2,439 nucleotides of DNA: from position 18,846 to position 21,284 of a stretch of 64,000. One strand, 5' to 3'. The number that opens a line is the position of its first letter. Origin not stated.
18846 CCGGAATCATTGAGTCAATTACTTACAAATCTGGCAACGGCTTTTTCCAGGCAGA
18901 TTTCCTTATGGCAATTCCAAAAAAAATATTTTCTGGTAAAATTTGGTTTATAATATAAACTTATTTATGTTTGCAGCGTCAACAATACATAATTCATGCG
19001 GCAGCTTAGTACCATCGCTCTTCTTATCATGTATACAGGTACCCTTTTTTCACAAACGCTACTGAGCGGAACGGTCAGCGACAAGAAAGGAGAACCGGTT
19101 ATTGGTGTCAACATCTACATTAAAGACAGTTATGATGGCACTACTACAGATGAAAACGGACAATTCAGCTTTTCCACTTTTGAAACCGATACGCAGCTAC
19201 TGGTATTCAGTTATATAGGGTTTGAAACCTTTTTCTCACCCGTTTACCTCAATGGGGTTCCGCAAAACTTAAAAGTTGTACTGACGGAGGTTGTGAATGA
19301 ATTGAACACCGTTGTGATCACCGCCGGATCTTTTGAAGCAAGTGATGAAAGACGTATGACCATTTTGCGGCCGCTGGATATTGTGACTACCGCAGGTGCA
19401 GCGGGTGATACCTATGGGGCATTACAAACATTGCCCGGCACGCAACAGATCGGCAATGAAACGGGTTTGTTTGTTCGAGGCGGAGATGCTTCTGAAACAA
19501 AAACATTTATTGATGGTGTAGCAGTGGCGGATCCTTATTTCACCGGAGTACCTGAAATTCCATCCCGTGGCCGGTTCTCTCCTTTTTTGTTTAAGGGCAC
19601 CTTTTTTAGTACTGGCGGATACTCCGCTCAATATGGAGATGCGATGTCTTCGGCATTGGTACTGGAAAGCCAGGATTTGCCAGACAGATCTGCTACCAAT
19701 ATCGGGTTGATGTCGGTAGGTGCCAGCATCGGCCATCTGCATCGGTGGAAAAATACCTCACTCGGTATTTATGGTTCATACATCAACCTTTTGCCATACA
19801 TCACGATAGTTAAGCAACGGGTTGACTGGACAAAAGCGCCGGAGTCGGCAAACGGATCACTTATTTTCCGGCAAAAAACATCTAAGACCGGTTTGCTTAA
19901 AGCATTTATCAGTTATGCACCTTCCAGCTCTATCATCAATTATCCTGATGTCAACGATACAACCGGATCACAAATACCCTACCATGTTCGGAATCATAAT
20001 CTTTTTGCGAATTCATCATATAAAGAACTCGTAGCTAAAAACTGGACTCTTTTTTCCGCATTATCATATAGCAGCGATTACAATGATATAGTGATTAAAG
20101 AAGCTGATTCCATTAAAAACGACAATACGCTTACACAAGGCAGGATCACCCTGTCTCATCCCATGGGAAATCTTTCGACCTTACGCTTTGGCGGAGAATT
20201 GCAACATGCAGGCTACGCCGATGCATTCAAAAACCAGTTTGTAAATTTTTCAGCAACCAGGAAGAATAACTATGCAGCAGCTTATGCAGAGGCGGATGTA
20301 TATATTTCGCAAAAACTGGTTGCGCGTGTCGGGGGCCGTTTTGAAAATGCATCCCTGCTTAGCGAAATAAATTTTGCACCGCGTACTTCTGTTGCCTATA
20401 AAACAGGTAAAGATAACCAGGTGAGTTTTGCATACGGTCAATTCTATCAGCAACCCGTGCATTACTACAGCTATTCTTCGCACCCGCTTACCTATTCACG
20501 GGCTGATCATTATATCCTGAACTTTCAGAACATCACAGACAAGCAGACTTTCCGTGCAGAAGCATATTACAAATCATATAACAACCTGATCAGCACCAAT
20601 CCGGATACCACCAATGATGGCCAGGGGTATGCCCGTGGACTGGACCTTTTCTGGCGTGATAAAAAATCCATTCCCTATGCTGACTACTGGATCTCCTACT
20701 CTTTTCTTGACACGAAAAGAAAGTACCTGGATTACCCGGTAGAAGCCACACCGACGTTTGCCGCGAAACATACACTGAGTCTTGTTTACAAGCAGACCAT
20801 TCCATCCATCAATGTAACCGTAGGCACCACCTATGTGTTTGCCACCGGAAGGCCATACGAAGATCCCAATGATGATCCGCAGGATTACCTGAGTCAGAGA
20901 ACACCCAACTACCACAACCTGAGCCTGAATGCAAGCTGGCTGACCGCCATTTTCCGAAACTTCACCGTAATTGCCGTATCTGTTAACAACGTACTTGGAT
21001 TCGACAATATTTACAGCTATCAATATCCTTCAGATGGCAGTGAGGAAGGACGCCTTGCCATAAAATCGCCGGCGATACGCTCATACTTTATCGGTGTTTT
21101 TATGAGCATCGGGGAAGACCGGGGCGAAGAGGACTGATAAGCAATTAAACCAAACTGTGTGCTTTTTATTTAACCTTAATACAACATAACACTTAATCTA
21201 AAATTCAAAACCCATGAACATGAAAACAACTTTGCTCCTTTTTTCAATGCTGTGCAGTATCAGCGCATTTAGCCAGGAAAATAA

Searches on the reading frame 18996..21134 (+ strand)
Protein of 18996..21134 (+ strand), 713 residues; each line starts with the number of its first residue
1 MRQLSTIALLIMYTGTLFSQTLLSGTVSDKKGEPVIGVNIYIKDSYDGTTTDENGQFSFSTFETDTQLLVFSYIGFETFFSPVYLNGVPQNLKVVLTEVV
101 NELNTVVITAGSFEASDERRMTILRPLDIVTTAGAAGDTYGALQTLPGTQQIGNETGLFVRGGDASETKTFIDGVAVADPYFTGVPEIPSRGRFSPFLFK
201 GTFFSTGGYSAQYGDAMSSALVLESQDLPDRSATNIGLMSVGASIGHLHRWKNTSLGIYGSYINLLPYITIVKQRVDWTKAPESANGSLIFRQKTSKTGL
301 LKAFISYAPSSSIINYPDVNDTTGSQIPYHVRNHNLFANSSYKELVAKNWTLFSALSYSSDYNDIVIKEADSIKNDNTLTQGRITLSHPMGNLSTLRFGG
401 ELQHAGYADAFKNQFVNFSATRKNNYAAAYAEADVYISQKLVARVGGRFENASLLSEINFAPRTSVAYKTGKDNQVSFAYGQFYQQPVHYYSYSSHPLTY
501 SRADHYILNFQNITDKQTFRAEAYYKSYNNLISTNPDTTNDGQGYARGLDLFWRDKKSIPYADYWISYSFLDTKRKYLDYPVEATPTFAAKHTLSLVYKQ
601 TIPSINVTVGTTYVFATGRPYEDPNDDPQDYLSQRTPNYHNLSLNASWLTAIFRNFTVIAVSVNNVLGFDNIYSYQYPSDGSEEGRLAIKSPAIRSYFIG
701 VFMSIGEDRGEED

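Call 70: search_protein_families(library=pfam, proteins=[window:18996-21134:+], max_evalue=1e-10)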
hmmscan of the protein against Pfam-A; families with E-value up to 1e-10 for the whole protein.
window:18996-21134:+ (713 aa): 2 families
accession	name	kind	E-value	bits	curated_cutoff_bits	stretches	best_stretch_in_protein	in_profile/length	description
PF13715.12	CarbopepD_reg_2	-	5.8e-18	65.2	32.2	1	23-108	1-88/88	CarboxypepD_reg-like domain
PF13620.12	CarboxypepD_reg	-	4.7e-12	46.5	32.3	1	23-96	2-81/82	Carboxypeptidase regulatory-like domain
